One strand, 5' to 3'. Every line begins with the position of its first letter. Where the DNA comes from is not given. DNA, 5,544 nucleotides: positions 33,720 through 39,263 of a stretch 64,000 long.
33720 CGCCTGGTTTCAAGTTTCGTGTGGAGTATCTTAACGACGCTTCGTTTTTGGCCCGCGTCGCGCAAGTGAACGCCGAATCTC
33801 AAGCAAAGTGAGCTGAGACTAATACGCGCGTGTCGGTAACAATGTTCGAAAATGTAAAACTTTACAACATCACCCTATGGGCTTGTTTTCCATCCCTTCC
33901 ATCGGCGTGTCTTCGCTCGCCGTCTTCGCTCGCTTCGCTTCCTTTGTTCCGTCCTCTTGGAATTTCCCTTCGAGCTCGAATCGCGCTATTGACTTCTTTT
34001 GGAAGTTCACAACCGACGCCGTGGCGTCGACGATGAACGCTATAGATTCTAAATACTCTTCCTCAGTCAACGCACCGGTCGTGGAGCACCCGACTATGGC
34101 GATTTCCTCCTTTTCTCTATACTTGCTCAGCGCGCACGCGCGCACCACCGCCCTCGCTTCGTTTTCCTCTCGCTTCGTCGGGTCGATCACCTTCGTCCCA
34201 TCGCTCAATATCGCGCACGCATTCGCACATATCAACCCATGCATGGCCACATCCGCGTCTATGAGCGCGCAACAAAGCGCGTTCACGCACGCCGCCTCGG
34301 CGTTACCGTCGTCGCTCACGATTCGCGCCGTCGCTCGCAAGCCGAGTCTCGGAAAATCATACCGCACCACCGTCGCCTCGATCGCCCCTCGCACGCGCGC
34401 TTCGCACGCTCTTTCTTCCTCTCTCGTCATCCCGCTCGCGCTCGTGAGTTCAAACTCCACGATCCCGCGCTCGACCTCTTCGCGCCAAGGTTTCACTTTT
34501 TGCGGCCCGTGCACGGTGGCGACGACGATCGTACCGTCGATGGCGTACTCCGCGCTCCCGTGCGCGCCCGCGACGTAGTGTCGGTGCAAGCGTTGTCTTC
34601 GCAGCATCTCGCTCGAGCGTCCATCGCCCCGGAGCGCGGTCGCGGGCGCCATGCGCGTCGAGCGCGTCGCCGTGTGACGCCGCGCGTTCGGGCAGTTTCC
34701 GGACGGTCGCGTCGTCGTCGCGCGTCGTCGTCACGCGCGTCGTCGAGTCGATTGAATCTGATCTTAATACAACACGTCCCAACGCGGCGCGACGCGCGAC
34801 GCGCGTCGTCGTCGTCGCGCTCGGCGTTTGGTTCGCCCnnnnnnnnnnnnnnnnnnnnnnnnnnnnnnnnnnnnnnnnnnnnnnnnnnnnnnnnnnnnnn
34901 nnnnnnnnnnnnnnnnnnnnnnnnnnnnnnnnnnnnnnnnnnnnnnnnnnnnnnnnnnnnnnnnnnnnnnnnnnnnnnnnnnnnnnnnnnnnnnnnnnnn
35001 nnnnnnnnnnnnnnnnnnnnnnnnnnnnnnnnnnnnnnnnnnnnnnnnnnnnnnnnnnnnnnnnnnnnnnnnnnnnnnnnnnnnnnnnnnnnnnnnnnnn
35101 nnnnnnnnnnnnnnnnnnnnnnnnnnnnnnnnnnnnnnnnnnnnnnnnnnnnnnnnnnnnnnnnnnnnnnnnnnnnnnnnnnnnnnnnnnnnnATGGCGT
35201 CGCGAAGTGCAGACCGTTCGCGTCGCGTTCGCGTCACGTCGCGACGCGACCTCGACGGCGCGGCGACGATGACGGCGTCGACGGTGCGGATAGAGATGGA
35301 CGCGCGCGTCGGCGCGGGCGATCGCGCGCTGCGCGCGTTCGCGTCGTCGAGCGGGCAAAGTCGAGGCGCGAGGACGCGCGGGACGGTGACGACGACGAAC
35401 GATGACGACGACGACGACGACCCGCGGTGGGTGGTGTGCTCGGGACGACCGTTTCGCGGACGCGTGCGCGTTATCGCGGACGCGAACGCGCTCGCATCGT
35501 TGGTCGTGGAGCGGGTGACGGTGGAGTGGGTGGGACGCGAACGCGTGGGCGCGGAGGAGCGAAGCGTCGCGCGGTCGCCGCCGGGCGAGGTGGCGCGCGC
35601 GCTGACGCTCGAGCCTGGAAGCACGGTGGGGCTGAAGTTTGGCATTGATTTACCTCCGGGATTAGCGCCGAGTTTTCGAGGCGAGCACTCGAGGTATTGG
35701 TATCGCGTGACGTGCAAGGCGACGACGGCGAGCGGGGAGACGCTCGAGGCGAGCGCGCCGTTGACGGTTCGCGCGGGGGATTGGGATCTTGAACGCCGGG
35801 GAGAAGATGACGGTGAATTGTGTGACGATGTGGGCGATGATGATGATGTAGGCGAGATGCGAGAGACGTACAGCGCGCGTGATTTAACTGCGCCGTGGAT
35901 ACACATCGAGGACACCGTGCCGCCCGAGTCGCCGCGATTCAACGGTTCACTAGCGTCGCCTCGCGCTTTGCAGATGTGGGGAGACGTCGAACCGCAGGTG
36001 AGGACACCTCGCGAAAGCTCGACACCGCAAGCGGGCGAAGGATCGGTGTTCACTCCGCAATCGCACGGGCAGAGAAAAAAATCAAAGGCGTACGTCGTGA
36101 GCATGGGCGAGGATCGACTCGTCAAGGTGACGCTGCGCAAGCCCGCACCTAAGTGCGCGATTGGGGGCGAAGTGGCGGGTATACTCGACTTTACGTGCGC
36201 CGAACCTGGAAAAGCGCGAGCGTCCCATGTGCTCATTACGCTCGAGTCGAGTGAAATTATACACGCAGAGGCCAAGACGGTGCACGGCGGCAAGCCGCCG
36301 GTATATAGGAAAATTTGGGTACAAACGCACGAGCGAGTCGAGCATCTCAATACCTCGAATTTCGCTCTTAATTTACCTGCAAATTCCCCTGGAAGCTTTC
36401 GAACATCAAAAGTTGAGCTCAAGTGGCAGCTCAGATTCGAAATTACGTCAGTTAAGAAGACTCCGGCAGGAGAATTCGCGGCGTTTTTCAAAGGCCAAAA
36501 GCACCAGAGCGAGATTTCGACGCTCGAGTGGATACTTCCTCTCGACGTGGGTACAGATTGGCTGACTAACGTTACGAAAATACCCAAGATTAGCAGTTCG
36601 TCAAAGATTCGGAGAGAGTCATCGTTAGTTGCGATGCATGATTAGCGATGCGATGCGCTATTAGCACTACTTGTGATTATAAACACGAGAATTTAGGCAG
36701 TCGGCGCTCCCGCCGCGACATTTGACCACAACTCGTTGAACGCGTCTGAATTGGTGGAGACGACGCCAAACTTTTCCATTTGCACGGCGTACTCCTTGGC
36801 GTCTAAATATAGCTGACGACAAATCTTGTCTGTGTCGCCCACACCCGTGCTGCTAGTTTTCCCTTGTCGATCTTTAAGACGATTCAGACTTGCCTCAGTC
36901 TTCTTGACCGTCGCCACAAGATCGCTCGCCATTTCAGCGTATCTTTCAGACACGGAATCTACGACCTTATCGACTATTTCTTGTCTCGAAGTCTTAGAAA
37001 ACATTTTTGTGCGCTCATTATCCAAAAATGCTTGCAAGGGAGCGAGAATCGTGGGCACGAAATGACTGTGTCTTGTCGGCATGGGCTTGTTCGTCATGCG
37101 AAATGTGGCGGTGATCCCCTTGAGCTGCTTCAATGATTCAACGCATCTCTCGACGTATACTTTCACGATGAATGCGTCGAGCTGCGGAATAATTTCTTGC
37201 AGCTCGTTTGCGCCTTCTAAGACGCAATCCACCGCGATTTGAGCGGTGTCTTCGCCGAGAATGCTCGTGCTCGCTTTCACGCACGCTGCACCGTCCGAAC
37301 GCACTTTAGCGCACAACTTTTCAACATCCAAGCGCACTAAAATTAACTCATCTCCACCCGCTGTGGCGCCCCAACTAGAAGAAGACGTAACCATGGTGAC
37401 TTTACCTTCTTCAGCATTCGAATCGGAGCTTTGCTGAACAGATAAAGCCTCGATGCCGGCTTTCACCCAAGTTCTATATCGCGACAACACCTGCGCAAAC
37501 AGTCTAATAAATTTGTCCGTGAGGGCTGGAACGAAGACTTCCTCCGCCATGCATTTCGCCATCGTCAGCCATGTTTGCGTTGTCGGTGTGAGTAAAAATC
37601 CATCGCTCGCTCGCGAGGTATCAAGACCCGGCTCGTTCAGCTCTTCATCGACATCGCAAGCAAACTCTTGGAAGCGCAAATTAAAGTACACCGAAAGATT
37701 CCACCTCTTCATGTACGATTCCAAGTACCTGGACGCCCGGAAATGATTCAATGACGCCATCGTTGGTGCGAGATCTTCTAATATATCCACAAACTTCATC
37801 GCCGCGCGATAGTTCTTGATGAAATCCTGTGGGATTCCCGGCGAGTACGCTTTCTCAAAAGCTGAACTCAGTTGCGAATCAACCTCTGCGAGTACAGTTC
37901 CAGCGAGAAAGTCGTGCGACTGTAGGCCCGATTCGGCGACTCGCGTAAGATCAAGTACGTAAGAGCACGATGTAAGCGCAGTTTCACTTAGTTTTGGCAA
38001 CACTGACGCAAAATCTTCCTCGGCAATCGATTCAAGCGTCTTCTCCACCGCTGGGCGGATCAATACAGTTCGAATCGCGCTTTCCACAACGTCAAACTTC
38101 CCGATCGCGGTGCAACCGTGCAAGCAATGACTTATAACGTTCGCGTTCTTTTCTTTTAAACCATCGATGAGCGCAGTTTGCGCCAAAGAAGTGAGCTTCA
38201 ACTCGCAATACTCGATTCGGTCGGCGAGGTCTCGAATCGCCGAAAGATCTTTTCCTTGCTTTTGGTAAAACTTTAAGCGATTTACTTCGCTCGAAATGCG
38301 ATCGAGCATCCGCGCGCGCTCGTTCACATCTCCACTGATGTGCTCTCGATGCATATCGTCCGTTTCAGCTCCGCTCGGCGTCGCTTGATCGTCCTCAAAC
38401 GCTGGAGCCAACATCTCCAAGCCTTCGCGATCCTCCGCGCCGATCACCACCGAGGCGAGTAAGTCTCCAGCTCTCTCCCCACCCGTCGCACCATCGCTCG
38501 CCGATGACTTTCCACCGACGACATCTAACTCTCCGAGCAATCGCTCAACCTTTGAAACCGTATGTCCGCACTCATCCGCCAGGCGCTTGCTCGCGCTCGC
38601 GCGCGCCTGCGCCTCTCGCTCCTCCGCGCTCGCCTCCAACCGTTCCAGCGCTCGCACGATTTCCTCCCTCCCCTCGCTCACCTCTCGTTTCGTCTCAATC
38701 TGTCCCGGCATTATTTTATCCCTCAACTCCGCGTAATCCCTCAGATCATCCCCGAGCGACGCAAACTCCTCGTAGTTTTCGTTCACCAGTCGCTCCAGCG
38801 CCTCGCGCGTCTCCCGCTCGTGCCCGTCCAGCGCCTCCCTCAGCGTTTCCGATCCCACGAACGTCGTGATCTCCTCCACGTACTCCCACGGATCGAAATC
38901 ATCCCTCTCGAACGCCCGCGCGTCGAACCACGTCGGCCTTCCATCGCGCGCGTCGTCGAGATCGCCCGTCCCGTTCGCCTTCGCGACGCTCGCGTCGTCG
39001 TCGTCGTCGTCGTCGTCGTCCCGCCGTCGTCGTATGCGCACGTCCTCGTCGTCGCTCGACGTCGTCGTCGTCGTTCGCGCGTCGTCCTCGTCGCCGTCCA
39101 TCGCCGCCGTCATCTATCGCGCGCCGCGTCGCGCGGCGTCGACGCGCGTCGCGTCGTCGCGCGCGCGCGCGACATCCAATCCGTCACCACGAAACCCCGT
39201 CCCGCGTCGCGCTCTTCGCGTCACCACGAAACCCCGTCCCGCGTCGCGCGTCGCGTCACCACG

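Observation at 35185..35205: Two divergent ORFs initiate from the same palindromic start, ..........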

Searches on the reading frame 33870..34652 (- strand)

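Call 8: search_protein_families(library=pfam, proteins=[window:33870-34652:-], max_evalue=0.01)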
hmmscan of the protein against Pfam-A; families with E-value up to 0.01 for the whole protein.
window:33870-34652:- (260 aa): 1 family
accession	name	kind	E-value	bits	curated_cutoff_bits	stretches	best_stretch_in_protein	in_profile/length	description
PF01138.27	RNase_PH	-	4e-17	63.3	25.5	1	17-135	2-129/130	3' exoribonuclease family, domain 1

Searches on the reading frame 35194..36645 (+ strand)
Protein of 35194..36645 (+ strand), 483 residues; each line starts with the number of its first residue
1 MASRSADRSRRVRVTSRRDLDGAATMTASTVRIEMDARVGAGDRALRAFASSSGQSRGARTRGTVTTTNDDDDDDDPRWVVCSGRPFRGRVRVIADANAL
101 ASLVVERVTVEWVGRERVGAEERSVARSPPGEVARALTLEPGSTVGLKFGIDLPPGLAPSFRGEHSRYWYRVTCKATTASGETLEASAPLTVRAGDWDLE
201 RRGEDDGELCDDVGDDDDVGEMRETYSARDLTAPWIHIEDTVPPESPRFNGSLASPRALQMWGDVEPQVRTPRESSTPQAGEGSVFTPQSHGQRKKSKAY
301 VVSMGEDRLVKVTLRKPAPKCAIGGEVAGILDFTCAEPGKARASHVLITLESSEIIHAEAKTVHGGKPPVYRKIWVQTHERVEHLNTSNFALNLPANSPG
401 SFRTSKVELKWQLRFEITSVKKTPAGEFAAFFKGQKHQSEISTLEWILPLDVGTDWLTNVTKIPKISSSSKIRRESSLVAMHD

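Call 8: search_protein_families(library=pfam, proteins=[window:35194-36645:+], max_evalue=0.01)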
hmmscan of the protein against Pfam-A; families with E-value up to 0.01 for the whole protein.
window:35194-36645:+ (483 aa): 2 families
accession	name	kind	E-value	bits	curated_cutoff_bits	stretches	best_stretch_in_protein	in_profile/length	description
PF08737.15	Rgp1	-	1e-18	68.2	31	1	294-417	291-412/415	Rgp1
PF00339.34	Arrestin_N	-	9e-05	22.9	24.9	0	149-177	98-126/148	Arrestin (or S-antigen), N-terminal domain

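Call 19: find_homologous_proteins(query=window:35194-36645:+, max_evalue=1e-10)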
Query window:35194-36645:+ (483 aa): 14 proteins with E <= 1e-10 among 8000 candidates.
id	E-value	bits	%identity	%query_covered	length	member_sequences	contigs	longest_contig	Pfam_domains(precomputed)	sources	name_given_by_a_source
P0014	0.0e+0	1085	100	100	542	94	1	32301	PF08737.16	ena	-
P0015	9.0e-283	956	91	98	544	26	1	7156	PF08737.16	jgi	-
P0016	4.1e-221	753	97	73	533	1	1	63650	-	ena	-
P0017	2.6e-162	559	58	98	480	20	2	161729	PF08737.16,PF00339.35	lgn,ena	-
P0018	8.5e-161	554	60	93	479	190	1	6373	PF08737.16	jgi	-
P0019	1.3e-138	481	53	95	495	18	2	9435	PF08737.16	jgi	-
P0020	3.6e-138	479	58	84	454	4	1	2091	PF08737.16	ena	-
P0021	3.7e-136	473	52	93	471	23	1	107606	PF08737.16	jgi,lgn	jgi:hypothetical protein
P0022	2.9e-128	447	52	100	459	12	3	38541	PF08737.16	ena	-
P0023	8.5e-122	425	51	78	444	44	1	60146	PF08737.16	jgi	-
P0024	1.1e-114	402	47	99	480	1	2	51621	PF08737.16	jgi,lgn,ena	-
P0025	5.3e-106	373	46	90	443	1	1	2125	PF08737.16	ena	-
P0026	1.3e-104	369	56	66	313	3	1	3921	PF08737.16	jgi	jgi:hypothetical protein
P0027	1.5e-64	237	54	49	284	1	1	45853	-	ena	-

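Call 21: find_encoding_contigs(protein=P0015, flank=3000, max_places=3)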
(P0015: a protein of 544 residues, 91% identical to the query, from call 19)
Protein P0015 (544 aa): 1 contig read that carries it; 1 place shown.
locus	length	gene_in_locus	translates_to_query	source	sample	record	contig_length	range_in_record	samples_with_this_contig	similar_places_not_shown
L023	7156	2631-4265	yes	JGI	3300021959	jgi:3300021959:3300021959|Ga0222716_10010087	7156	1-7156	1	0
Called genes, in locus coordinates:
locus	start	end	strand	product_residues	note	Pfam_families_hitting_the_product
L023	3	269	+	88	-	?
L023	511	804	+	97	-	-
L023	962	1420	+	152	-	PF00249:Myb_DNA-binding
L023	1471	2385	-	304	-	PF01138:RNase_PH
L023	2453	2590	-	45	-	-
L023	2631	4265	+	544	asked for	PF08737:Rgp1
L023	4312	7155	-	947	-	?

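Call 22: find_encoding_contigs(protein=P0022, flank=3000, max_places=2)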
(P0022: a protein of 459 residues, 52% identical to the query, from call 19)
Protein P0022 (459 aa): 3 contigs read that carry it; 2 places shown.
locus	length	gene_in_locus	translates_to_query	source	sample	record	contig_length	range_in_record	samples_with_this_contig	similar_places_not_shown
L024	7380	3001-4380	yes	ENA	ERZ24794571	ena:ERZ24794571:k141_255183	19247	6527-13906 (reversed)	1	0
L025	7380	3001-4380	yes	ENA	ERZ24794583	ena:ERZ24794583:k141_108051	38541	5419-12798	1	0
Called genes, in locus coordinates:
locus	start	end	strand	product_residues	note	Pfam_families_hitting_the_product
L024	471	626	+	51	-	-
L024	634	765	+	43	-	-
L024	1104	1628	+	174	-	PF00249:Myb_DNA-binding, PF13921:Myb_DNA-bind_6 (weak)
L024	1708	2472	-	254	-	PF01138:RNase_PH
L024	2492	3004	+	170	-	-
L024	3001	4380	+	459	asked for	PF08737:Rgp1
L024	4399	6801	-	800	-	PF06148:COG2_N, PF12022:COG2_C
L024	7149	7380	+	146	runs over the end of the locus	-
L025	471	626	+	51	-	-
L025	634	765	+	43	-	-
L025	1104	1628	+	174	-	PF00249:Myb_DNA-binding, PF13921:Myb_DNA-bind_6 (weak)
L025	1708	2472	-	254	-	PF01138:RNase_PH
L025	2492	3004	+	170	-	-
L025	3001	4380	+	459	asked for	PF08737:Rgp1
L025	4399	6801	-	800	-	PF06148:COG2_N, PF12022:COG2_C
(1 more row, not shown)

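Call 23: find_encoding_contigs(protein=P0021, flank=3000, max_places=2)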
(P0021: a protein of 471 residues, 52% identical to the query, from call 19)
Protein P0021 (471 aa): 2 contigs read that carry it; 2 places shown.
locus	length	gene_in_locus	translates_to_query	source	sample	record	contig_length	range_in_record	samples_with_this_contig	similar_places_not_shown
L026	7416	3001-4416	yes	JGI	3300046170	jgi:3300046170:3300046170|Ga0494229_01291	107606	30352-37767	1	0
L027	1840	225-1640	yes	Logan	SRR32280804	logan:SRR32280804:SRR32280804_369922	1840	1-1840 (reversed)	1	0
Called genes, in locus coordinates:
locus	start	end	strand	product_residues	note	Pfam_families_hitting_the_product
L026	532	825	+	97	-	-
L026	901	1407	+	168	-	PF00249:Myb_DNA-binding, PF13921:Myb_DNA-bind_6 (weak)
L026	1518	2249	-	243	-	PF01138:RNase_PH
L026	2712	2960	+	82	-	-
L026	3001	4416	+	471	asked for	PF08737:Rgp1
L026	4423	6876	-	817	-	PF06148:COG2_N, PF12022:COG2_C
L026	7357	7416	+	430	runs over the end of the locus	-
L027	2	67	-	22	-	?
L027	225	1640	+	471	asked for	PF08737:Rgp1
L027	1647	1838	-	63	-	?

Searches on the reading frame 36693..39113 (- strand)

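Call 8: search_protein_families(library=pfam, proteins=[window:36693-39113:-], max_evalue=0.01)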
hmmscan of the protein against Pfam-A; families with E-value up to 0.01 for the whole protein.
window:36693-39113:- (806 aa): 2 families
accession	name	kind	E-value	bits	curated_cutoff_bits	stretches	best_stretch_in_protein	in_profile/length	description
PF12022.14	COG2_C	-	2.1e-92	310.4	27.3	1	469-772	1-300/300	COG complex component, COG2, C-terminal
PF06148.17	COG2_N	-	2.3e-19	69.7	24.3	1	61-134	1-74/75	COG2 N-terminal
